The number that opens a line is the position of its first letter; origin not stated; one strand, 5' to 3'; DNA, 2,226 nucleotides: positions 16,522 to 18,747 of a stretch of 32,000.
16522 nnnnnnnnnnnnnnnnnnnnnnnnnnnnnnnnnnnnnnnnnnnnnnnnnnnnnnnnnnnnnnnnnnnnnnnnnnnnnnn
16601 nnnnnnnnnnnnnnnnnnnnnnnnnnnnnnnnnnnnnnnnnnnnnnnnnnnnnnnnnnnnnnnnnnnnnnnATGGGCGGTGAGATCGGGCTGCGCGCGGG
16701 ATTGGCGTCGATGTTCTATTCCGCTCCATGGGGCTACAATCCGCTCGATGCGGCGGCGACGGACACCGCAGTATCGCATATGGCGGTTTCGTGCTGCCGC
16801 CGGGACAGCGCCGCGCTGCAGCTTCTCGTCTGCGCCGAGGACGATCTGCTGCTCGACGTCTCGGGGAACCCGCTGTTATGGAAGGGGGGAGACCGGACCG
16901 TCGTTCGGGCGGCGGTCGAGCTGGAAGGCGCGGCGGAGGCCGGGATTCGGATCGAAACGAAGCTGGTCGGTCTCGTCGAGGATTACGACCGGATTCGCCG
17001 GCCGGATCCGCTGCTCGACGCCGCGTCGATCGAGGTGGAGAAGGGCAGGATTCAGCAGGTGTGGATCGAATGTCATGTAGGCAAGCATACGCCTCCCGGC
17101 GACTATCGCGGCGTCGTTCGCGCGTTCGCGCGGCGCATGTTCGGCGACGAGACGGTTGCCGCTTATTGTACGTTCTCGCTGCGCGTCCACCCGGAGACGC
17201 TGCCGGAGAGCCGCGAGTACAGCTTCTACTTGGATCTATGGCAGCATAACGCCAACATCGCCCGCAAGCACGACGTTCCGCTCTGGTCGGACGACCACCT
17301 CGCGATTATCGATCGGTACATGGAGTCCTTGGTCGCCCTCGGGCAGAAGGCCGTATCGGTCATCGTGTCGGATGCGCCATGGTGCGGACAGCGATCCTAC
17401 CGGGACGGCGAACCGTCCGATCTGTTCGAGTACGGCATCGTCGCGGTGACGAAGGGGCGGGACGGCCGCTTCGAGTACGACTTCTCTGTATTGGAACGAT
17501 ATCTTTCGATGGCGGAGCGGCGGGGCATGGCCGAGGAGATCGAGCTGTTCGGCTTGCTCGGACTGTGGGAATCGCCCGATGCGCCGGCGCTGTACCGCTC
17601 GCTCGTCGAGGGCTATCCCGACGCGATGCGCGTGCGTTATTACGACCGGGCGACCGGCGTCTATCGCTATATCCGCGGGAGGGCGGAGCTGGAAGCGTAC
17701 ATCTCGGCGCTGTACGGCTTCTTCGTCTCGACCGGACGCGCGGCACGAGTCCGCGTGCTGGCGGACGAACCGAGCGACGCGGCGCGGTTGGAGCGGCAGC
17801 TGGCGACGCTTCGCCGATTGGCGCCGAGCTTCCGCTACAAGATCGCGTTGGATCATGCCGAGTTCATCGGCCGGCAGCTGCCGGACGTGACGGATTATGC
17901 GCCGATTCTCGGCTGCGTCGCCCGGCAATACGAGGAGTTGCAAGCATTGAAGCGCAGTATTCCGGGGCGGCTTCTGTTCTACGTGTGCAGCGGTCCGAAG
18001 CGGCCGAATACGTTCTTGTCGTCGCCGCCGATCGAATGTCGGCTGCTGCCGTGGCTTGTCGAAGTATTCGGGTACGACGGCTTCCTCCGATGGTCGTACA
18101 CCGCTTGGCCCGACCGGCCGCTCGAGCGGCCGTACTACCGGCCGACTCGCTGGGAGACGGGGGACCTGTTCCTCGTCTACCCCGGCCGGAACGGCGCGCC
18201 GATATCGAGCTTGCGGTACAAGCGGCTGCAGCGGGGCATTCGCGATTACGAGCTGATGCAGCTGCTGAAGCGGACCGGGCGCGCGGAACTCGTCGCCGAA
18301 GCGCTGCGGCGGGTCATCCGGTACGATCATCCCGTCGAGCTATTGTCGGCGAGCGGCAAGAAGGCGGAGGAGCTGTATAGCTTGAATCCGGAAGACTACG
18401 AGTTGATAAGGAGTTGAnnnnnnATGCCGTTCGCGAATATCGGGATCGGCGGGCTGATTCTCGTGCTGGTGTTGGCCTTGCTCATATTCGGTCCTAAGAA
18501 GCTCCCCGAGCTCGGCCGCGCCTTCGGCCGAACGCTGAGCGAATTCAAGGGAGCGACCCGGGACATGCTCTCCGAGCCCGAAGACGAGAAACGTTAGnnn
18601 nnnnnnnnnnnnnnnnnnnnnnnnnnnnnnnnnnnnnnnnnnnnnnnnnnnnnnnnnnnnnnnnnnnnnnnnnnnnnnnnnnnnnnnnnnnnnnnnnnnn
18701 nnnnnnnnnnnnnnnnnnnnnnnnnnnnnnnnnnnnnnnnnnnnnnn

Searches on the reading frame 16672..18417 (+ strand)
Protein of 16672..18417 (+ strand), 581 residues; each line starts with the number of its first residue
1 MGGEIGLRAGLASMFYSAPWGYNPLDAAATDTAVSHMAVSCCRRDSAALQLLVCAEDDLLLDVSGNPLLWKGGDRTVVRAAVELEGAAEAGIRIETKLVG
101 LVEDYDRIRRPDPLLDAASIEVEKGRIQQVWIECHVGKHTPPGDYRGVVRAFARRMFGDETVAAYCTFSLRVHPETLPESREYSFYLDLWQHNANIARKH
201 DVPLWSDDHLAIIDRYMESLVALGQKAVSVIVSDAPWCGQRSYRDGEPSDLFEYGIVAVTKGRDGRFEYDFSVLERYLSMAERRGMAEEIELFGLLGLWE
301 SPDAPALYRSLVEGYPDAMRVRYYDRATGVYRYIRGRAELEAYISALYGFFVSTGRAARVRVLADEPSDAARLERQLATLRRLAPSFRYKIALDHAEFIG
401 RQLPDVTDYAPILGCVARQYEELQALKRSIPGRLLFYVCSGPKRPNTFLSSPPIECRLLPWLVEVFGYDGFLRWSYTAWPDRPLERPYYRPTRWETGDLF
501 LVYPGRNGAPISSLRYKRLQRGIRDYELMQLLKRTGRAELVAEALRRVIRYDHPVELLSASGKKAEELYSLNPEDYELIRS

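Call 7: search_protein_families(library=pfam, proteins=[window:16672-18417:+], max_evalue=0.01)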
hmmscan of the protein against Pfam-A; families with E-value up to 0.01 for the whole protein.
window:16672-18417:+ (581 aa): 2 families
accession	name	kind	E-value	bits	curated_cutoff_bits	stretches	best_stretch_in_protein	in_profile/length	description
PF13320.12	GH123_cat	-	6.9e-77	259.4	23.1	1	190-532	1-324/324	Glycoside hydrolase 123, catalytic domain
PF22680.2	Glyco_hydro_123_N_2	-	0.00033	20.9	27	1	104-149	93-138/142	Glycoside hydrolase 123 N-terminal domain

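Call 8: search_protein_families(library=ncbifam, proteins=[window:16672-18417:+], max_evalue=0.01)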
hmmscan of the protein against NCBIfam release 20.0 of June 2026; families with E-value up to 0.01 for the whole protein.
window:16672-18417:+ (581 aa): 0 families

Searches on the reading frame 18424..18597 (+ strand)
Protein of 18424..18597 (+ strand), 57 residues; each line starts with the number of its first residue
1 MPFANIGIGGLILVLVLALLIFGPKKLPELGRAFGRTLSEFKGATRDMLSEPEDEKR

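Call 7: search_protein_families(library=pfam, proteins=[window:18424-18597:+], max_evalue=0.01)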
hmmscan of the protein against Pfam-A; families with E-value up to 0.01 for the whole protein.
window:18424-18597:+ (57 aa): 1 family
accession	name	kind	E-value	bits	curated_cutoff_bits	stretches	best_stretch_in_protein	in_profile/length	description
PF02416.21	TatA_B_E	-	2.8e-20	71.7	21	1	6-56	1-51/53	mttA/Hcf106 family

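Call 8: search_protein_families(library=ncbifam, proteins=[window:18424-18597:+], max_evalue=0.01)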
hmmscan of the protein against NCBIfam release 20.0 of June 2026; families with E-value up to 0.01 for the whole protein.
window:18424-18597:+ (57 aa): 22 families
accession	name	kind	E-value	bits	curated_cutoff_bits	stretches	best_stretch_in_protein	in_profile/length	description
NF011430.0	PRK14861.1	subfamily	6.7e-27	92.8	62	1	3-56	2-55/61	twin arginine translocase protein A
TIGR01411.1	tatAE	subfamily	2.3e-17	62.3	53.9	1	6-49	2-45/47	twin-arginine translocase TatA/TatE family subunit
NF011429.0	PRK14857.1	equivalog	5.3e-15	55.6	77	1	5-51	5-51/91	TatA/E family twin arginine-targeting protein translocase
TIGR01410.1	tatB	equivalog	5.1e-09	36.5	56.5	1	5-48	2-45/80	Sec-independent protein translocase protein TatB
NF002377.0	PRK01371.1-4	equivalog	3.5e-08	33.8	96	1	5-42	3-40/119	sec-independent translocase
NF001854.0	PRK00575.1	equivalog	4.4e-08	33.7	72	1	11-56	9-54/94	Sec-independent protein translocase subunit TatA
NF002813.0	PRK02958.1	equivalog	8.4e-07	29.1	83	1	10-51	8-49/73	Sec-independent protein translocase subunit TatA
NF002374.0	PRK01371.1-1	equivalog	3.5e-06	27.5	162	1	3-46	2-45/152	sec-independent translocase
NF002376.0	PRK01371.1-3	equivalog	1.8e-05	25.1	181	1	3-48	2-47/179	Sec-independent protein translocase protein TatB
NF002960.0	PRK03625.1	equivalog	2.8e-05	24.3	92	1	5-47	3-45/67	twin-arginine translocase subunit TatE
NF002500.0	PRK01833.1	equivalog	3.9e-05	23.9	115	1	6-47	4-45/74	Sec-independent protein translocase subunit TatA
NF002922.0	PRK03554.1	equivalog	5.3e-05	23.7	125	1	6-48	4-46/89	Sec-independent protein translocase subunit TatA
NF002448.0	PRK01614.1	equivalog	5.8e-05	23.3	83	1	6-47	4-45/85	Sec-independent protein translocase subunit TatA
NF002375.0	PRK01371.1-2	equivalog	7e-05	23.1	137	1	7-43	5-41/137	sec-independent translocase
NF003393.0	PRK04561.1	equivalog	0.00014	21.7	104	1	12-47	10-45/75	twin arginine translocase protein A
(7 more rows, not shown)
